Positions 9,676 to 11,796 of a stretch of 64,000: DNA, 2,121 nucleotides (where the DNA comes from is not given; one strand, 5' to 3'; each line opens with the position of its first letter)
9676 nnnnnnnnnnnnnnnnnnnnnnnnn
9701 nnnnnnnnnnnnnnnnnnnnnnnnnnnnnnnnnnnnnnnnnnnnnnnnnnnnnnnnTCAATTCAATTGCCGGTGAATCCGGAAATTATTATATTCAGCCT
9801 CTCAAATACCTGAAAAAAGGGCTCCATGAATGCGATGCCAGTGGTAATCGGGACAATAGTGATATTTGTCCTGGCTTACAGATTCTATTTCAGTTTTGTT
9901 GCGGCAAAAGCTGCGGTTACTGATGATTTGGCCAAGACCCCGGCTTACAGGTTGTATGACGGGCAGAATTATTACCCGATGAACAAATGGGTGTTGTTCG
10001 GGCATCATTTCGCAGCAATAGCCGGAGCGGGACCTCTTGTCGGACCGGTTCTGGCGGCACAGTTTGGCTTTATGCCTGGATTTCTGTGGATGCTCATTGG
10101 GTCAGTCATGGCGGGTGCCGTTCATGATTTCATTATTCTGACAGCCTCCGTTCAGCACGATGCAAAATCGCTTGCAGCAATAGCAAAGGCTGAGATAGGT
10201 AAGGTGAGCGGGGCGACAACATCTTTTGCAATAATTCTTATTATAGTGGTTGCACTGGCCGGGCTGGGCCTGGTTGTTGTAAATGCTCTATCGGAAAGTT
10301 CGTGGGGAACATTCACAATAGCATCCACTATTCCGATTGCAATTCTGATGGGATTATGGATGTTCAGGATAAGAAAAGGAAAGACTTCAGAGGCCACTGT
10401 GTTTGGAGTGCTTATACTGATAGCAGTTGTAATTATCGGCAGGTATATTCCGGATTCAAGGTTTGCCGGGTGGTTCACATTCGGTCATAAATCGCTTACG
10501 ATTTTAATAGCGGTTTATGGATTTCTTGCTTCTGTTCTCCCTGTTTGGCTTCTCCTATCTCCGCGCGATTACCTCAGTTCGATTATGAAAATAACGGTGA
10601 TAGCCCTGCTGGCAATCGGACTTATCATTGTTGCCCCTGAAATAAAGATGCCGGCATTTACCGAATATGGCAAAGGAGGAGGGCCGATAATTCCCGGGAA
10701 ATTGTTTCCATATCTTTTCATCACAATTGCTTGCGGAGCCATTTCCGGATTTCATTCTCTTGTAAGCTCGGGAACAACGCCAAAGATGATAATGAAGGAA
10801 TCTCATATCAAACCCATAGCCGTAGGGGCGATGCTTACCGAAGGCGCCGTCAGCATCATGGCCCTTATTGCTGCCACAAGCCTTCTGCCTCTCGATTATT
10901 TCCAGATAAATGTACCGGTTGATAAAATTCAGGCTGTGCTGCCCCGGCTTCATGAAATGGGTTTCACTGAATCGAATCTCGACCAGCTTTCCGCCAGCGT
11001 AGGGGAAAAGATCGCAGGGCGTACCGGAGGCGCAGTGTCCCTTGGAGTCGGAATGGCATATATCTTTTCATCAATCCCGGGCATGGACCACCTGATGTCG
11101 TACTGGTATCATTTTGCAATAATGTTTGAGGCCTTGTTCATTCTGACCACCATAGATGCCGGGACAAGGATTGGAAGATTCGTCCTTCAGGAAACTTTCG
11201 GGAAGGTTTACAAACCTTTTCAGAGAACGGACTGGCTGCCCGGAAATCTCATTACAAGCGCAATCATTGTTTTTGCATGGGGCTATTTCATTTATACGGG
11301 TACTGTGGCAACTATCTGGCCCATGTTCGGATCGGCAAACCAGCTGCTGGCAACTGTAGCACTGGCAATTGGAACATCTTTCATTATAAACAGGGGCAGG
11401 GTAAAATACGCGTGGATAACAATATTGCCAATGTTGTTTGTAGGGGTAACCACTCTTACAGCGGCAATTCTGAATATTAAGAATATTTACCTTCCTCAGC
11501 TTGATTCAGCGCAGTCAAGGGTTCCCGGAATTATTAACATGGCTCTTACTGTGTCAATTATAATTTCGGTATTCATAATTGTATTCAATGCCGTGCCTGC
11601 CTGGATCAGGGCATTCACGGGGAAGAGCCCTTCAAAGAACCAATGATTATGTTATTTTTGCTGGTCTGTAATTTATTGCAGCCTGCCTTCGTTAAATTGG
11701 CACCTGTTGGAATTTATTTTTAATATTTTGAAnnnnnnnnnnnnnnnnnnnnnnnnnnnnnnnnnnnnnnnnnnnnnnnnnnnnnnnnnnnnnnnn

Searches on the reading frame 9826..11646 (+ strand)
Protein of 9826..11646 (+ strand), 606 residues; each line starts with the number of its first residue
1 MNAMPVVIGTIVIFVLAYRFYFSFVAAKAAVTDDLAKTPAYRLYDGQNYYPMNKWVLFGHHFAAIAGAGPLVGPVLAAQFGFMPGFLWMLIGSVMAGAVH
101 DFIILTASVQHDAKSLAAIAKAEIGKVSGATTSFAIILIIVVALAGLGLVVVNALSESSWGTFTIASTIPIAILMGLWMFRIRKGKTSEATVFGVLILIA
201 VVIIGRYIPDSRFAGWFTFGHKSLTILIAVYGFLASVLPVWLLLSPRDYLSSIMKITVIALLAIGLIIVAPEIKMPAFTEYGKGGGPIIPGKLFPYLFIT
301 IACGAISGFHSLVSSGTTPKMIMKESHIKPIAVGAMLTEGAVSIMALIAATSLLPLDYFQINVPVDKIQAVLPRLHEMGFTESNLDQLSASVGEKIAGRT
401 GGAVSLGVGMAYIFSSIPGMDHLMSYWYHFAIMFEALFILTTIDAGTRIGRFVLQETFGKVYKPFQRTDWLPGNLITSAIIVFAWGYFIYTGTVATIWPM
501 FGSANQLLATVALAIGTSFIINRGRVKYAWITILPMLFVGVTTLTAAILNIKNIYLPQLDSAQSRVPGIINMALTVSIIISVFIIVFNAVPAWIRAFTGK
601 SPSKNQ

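Call 72: search_protein_families(library=pfam, proteins=[window:9826-11646:+], max_evalue=0.001)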
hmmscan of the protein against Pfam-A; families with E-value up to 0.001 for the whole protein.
window:9826-11646:+ (606 aa): 1 family
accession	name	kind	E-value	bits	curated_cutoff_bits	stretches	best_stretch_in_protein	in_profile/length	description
PF02554.20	CstA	-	5.9e-208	692.5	27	1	2-546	1-560/560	Carbon starvation protein CstA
